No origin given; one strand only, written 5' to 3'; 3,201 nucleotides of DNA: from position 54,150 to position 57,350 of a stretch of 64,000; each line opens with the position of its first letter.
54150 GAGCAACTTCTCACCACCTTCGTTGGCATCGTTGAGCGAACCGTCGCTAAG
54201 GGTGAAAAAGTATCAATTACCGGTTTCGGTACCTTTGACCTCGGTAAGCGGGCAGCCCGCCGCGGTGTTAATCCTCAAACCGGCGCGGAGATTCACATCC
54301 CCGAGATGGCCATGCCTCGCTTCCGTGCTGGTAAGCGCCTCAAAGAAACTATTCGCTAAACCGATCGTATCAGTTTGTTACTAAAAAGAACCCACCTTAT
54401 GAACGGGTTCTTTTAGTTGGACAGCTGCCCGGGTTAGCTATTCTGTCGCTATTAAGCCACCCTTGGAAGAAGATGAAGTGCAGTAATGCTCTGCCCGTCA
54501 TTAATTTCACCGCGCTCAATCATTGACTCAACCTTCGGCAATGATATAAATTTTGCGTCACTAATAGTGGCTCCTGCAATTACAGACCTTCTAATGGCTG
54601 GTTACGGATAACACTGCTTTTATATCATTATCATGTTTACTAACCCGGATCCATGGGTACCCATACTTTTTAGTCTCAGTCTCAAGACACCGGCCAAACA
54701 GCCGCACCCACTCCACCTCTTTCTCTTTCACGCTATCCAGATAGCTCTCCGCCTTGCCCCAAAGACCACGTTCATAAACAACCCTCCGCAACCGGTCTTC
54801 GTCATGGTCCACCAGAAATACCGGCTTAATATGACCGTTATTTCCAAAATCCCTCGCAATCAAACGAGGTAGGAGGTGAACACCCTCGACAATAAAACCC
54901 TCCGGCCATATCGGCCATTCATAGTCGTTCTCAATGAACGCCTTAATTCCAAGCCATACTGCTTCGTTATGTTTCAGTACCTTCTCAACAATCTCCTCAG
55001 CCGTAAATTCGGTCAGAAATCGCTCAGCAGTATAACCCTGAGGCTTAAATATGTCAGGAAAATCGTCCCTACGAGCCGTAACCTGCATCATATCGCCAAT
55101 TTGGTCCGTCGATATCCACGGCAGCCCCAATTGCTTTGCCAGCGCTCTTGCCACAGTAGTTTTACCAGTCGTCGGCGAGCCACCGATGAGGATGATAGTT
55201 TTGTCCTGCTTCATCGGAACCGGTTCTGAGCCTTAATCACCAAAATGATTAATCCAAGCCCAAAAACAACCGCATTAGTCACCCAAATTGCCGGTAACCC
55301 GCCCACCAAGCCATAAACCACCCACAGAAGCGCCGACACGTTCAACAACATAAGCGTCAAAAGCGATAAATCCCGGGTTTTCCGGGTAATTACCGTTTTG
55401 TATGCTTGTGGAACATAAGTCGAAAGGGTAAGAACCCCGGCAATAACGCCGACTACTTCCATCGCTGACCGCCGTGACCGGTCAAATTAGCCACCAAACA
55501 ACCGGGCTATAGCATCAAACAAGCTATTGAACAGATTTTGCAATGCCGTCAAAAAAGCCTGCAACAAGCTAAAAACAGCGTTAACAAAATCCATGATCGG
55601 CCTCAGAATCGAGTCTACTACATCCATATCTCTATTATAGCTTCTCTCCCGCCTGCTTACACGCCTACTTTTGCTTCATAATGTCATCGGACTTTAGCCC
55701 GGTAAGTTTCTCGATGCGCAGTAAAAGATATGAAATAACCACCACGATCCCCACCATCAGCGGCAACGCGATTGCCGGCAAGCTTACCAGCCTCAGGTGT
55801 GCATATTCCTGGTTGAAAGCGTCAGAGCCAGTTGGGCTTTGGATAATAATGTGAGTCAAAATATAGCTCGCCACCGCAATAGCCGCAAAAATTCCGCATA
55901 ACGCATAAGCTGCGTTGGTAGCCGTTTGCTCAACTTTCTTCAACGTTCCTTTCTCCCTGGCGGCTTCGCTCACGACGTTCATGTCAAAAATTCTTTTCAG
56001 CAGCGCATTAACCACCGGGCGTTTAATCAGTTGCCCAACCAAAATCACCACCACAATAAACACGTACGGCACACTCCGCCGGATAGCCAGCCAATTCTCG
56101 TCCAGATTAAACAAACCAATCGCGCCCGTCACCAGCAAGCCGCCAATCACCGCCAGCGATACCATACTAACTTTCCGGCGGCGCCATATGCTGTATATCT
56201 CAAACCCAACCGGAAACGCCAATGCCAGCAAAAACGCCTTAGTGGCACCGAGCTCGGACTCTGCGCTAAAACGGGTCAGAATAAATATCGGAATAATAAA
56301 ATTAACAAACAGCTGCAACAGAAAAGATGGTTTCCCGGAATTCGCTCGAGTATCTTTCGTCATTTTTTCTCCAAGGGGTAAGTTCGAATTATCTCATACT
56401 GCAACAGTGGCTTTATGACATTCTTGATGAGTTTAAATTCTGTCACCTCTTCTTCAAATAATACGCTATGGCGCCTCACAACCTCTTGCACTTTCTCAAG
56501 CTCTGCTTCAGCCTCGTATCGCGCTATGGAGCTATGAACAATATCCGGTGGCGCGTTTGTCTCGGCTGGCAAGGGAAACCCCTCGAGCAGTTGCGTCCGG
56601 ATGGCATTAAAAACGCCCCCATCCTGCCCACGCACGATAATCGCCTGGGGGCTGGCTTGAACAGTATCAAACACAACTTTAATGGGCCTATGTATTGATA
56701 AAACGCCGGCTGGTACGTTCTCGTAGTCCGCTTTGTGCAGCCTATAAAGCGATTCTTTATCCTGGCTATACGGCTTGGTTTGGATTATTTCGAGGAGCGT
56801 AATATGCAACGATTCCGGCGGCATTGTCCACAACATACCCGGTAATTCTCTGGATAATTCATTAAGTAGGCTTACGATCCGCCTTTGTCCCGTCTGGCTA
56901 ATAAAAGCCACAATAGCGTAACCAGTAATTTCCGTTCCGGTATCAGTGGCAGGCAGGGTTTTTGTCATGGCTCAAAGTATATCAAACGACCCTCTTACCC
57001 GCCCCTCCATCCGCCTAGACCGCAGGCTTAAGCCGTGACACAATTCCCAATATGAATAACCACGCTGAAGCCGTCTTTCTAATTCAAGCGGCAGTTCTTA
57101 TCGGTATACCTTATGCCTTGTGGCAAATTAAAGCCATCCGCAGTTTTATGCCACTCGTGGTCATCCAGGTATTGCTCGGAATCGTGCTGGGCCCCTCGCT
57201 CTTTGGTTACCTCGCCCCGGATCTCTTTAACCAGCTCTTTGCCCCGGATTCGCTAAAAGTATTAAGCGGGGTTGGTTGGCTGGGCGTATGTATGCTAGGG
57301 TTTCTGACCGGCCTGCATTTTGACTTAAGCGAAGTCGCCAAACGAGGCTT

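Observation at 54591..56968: LigT-like 2H phosphoesterase / membrane protein / SemiSWEET / P-loop kinase operon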

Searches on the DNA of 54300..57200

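Call 18: search_rna_families(source=window, start=54300, end=57200, threshold=evalue, max_evalue=10)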
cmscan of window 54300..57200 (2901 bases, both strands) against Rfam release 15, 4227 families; matches with E-value up to 10: 1.
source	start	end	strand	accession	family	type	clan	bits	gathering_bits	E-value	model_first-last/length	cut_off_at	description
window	54387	54490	-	RF00624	P9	Gene;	-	15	43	7.5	1-74/74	no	Pseudomonas sRNA P9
